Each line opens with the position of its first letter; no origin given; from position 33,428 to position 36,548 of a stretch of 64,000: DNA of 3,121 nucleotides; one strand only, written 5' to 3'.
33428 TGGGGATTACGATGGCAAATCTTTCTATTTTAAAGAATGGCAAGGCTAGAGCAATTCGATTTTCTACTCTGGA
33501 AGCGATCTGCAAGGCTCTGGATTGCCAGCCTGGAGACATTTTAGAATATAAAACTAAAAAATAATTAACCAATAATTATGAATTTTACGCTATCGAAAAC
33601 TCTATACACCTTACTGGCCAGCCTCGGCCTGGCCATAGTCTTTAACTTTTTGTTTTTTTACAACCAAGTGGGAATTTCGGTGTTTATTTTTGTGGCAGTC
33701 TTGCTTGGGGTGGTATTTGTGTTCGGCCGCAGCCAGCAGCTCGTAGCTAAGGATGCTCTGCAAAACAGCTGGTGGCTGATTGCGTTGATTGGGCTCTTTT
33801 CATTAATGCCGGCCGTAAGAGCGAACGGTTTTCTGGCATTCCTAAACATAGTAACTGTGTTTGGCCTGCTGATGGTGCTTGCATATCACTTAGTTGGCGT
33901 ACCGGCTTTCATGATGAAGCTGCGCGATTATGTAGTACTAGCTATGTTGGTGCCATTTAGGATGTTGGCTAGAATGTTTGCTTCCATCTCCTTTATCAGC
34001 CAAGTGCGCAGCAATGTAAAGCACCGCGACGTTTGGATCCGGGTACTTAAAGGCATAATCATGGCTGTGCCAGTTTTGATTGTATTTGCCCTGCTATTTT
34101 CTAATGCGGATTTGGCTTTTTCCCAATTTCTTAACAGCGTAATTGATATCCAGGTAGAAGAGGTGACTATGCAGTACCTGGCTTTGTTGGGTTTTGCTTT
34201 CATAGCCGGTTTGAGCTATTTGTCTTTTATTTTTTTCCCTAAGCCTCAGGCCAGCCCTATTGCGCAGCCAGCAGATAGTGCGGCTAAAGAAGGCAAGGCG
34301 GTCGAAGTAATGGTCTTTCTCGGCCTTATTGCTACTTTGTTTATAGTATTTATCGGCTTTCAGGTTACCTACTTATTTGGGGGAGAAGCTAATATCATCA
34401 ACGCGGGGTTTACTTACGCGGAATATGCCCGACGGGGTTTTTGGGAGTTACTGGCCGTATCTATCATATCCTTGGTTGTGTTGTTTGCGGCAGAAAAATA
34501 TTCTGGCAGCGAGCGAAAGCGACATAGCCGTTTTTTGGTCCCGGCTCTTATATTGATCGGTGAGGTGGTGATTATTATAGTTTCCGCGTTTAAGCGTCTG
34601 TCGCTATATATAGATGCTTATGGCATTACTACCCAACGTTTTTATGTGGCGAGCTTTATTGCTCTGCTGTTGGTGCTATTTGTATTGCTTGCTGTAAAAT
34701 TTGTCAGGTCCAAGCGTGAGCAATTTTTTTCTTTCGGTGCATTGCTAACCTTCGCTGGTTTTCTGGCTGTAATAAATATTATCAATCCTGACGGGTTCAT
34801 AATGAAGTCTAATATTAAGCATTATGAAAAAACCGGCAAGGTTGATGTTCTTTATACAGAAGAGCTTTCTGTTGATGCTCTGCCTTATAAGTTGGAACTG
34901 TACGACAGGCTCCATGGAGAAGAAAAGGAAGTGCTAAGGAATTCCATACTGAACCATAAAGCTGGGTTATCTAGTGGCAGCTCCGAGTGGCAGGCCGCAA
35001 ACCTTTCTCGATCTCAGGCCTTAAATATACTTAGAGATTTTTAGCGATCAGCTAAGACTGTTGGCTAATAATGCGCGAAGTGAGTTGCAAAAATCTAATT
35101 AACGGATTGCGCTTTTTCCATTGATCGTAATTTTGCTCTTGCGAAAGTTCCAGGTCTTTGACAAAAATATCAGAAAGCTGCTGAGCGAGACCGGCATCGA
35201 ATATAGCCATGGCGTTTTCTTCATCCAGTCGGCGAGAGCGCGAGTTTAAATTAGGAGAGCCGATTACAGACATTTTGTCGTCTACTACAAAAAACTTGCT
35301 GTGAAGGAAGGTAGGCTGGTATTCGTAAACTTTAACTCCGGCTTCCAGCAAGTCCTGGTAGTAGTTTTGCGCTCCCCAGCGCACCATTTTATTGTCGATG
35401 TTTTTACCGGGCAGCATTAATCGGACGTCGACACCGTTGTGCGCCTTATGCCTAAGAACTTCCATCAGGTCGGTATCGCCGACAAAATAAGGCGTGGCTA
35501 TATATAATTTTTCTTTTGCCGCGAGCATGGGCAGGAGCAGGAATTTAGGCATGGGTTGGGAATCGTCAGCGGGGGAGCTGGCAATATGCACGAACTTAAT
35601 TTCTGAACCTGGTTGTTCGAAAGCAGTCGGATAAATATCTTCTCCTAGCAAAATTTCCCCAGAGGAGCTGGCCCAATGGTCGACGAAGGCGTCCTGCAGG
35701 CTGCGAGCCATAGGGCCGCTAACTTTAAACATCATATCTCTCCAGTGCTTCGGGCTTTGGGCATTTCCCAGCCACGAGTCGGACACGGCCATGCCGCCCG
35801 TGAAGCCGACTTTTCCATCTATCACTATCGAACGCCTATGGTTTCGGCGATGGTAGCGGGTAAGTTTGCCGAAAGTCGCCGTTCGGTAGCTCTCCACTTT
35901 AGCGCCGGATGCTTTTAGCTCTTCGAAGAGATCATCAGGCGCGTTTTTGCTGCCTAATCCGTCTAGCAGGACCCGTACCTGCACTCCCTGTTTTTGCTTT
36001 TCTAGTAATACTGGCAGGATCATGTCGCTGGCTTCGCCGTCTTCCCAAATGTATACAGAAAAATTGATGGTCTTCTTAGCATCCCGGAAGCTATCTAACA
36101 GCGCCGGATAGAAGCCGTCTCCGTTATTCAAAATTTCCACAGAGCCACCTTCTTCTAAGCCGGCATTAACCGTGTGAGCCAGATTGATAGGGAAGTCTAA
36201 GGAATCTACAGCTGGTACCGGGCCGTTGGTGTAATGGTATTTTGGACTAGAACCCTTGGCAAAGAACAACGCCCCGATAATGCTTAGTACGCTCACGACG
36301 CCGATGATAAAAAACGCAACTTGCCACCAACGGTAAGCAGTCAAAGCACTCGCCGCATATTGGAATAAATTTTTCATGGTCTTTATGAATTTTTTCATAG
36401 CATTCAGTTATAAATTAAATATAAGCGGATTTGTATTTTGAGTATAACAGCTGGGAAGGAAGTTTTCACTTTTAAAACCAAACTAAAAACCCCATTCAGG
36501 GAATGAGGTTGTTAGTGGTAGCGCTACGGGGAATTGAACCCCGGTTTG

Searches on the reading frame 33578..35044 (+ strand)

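Call 46: search_protein_families(library=pfam, proteins=[window:33578-35044:+], max_evalue=0.00001)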
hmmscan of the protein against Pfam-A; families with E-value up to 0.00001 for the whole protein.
window:33578-35044:+ (488 aa): 1 family
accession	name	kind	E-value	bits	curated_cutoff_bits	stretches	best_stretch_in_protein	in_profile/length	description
PF13687.11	DUF4153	-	2.3e-74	251.3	27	1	69-437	2-369/373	Domain of unknown function (DUF4153)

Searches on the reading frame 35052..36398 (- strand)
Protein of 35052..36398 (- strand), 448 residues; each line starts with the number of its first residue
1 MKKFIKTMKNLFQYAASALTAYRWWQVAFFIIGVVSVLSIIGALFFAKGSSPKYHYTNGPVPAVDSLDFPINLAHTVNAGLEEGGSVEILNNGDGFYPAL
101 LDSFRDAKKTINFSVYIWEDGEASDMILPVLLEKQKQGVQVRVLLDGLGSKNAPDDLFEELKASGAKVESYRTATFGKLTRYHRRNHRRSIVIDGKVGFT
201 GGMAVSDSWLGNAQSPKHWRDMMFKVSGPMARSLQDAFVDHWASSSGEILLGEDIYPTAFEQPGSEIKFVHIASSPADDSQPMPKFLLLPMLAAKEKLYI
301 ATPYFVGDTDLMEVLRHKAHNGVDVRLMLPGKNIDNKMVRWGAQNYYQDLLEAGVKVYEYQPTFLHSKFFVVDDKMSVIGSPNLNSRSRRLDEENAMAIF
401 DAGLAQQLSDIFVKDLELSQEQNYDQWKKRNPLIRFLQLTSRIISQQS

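Call 46: search_protein_families(library=pfam, proteins=[window:35052-36398:-], max_evalue=0.00001)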
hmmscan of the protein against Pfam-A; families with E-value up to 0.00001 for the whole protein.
window:35052-36398:- (448 aa): 2 families
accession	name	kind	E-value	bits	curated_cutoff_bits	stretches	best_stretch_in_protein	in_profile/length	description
PF13091.12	PLDc_2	-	7.9e-41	139.4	27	2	293-415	7-131/132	PLD-like domain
PF00614.28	PLDc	-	7.1e-10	38.9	21.9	0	364-388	4-28/28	Phospholipase D Active site motif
